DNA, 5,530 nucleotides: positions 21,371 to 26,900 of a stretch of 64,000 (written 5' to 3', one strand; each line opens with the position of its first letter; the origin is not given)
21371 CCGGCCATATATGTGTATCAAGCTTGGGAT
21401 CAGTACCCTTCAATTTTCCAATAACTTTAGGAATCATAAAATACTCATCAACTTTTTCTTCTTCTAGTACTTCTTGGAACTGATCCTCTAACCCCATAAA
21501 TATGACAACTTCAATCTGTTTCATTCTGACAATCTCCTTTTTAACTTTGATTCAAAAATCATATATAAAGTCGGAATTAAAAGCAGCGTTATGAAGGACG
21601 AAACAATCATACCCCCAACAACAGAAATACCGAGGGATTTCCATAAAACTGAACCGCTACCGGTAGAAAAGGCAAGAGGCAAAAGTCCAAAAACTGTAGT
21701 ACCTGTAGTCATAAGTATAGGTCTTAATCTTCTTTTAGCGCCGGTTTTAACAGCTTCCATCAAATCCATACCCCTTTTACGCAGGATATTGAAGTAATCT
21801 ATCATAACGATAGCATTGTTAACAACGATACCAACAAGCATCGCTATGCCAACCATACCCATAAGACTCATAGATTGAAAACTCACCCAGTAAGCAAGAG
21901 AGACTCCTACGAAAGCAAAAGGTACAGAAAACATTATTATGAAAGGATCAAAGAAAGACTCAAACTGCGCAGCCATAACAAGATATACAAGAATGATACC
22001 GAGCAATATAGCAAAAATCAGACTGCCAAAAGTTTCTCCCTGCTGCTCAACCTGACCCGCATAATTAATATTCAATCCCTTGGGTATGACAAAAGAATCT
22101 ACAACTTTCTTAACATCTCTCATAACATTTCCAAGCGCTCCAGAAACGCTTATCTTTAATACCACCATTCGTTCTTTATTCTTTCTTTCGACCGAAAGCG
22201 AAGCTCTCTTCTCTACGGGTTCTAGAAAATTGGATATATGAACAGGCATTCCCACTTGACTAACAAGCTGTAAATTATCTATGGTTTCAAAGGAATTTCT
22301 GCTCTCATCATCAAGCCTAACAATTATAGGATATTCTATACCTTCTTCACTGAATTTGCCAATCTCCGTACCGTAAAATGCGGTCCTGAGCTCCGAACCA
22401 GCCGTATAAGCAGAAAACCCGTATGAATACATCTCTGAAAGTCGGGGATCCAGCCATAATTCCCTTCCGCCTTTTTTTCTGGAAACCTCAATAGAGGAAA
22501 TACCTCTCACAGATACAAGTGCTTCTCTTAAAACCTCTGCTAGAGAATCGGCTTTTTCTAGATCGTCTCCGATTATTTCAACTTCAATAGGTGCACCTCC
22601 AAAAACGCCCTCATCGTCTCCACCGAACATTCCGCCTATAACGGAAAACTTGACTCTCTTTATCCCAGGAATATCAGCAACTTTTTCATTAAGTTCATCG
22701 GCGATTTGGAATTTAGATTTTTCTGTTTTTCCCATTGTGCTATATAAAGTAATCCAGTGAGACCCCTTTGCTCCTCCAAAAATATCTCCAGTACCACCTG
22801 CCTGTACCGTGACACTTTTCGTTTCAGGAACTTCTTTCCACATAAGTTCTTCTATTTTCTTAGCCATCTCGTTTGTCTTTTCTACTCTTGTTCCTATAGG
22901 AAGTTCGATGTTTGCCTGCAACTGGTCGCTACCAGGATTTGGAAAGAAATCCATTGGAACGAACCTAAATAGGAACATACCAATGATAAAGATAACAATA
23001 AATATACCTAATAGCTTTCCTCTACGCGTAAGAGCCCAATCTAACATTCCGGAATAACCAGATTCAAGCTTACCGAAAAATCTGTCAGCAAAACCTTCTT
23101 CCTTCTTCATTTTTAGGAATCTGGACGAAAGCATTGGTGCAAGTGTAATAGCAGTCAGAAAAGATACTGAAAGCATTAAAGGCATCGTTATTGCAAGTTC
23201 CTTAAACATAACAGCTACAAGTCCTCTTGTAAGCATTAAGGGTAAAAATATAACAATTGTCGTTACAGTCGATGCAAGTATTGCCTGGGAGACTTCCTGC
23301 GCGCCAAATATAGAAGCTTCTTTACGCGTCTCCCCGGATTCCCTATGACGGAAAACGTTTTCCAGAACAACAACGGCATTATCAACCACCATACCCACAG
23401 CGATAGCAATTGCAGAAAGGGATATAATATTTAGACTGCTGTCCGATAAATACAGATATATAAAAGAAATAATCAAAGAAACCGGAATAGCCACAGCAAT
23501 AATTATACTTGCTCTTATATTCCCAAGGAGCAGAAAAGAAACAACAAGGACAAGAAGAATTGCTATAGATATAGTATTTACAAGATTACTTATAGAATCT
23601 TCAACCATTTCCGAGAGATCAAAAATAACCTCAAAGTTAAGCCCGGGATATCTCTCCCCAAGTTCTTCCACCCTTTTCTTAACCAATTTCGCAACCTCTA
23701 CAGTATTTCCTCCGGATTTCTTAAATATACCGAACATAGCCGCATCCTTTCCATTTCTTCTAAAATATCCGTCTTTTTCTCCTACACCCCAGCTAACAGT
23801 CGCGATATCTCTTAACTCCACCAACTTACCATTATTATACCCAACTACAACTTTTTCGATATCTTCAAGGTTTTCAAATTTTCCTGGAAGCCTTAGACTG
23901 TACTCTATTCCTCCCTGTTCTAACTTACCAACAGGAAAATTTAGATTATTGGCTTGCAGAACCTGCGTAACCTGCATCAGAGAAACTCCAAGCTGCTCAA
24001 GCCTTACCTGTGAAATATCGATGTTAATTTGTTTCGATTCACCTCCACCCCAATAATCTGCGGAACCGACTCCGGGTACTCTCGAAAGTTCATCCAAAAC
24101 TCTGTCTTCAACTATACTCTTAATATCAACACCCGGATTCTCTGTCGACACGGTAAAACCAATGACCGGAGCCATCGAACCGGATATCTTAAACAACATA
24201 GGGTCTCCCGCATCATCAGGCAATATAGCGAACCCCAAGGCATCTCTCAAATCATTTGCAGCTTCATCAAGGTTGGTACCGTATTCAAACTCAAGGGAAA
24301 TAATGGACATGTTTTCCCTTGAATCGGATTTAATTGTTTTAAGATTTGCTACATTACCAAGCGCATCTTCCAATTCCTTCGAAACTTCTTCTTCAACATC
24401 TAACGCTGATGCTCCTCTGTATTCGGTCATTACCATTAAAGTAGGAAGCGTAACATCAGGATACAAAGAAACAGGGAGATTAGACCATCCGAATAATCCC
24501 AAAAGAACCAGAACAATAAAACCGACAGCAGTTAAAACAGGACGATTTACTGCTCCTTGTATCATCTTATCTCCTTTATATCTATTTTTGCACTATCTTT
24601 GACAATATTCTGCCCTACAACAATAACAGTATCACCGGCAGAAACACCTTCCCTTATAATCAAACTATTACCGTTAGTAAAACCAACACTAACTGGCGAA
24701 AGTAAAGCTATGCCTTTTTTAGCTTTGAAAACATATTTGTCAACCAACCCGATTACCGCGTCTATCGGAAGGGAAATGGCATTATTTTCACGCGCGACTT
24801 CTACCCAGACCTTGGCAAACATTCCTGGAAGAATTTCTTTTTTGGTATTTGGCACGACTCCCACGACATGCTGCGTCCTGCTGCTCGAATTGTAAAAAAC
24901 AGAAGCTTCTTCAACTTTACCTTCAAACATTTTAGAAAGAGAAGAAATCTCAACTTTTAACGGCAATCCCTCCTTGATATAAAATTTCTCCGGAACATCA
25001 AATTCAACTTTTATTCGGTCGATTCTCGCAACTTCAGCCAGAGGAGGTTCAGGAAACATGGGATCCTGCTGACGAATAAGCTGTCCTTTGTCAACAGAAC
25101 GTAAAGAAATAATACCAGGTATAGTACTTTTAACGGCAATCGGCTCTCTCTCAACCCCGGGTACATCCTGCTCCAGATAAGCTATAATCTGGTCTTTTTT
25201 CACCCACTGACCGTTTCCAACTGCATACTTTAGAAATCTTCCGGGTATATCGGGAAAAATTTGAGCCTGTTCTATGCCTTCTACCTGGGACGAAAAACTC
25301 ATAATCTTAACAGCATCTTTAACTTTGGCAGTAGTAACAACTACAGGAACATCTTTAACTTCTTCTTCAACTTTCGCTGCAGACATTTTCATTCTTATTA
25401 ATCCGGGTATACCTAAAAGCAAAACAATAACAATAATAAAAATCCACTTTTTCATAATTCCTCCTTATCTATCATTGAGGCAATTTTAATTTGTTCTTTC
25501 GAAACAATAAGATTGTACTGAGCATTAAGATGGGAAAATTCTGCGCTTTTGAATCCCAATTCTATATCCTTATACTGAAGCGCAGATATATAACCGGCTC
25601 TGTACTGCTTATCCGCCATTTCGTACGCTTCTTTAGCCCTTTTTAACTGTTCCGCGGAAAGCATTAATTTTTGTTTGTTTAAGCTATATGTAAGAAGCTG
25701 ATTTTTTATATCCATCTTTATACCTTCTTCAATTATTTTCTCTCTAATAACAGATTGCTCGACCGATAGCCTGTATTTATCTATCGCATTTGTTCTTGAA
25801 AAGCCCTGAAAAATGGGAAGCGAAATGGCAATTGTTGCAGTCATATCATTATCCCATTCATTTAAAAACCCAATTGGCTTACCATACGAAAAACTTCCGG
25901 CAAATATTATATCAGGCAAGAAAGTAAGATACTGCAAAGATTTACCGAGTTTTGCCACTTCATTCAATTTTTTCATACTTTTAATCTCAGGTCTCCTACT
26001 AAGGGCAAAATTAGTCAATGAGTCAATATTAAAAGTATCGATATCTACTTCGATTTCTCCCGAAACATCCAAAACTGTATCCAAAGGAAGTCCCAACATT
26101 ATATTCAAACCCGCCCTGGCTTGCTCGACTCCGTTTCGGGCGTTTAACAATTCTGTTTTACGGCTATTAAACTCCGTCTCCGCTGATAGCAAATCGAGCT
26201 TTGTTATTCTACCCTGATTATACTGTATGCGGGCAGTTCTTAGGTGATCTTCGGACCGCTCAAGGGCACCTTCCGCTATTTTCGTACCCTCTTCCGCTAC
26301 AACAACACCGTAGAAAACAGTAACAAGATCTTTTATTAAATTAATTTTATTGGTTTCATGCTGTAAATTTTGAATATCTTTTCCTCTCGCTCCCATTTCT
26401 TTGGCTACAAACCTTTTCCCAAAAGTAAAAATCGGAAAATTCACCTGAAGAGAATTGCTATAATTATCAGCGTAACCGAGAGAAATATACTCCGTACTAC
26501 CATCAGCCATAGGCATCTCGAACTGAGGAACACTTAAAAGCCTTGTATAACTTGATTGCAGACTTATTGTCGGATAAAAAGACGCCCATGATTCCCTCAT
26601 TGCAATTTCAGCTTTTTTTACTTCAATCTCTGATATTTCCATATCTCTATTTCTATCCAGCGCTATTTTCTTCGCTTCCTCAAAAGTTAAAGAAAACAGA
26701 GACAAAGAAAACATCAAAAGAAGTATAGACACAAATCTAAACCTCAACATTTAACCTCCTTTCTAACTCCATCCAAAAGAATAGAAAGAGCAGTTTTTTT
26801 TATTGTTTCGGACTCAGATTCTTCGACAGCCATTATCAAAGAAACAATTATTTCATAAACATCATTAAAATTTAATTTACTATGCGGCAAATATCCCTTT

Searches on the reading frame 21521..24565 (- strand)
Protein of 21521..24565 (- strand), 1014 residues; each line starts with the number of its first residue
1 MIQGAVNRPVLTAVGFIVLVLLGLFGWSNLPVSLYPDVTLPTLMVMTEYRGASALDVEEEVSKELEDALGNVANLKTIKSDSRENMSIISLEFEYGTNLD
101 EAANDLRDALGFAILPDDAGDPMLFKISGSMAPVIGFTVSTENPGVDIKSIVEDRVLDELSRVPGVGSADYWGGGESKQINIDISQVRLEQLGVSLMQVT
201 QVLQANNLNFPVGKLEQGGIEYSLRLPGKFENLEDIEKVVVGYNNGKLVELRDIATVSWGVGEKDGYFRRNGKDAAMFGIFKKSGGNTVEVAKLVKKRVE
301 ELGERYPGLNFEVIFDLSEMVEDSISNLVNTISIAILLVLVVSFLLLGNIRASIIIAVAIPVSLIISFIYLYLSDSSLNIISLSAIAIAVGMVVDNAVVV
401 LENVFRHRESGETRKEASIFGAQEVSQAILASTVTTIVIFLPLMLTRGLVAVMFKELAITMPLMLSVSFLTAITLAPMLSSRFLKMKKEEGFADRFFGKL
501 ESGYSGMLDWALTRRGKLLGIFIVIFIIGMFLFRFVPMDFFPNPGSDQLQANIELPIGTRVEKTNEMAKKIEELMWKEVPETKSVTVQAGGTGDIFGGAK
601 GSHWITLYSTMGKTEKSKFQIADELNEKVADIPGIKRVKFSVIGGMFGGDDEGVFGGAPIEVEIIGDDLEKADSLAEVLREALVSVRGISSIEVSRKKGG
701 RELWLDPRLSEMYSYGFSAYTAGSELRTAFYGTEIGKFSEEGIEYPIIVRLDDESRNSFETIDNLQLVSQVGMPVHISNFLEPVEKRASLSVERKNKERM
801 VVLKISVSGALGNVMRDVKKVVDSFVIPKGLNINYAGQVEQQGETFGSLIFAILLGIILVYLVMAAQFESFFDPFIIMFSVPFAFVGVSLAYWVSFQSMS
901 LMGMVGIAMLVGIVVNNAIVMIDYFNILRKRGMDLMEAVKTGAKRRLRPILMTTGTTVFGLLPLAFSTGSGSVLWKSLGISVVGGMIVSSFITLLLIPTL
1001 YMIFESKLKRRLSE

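Call 19: search_protein_families(library=pfam, proteins=[window:21521-24565:-], max_evalue=0.001)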
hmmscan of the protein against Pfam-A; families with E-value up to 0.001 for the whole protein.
window:21521-24565:- (1014 aa): 2 families
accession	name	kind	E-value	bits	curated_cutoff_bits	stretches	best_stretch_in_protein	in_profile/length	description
PF00873.25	ACR_tran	-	1.2e-245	818.2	28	1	1-1004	1-1020/1021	AcrB/AcrD/AcrF family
PF03176.21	MMPL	-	1.5e-10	40.9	20.5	2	800-1003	91-301/333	MMPL family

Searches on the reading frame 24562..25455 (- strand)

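Call 19: search_protein_families(library=pfam, proteins=[window:24562-25455:-], max_evalue=0.001)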
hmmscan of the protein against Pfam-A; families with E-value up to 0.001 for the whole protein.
window:24562-25455:- (297 aa): 2 families
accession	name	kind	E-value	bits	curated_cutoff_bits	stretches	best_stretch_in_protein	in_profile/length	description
PF16576.10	HlyD_D23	-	4.2e-11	43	30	1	103-214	106-214/214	Barrel-sandwich domain of CusB or HlyD membrane-fusion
PF13437.12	HlyD_3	-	2.9e-05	25.2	22.2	1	108-185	2-77/106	HlyD family secretion protein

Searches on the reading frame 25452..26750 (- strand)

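Call 19: search_protein_families(library=pfam, proteins=[window:25452-26750:-], max_evalue=0.001)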
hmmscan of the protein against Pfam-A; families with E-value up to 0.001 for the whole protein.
window:25452-26750:- (432 aa): 1 family
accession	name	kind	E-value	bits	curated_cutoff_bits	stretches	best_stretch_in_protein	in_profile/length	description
PF02321.23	OEP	-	2e-56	191.2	22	2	23-220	1-187/187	Outer membrane efflux protein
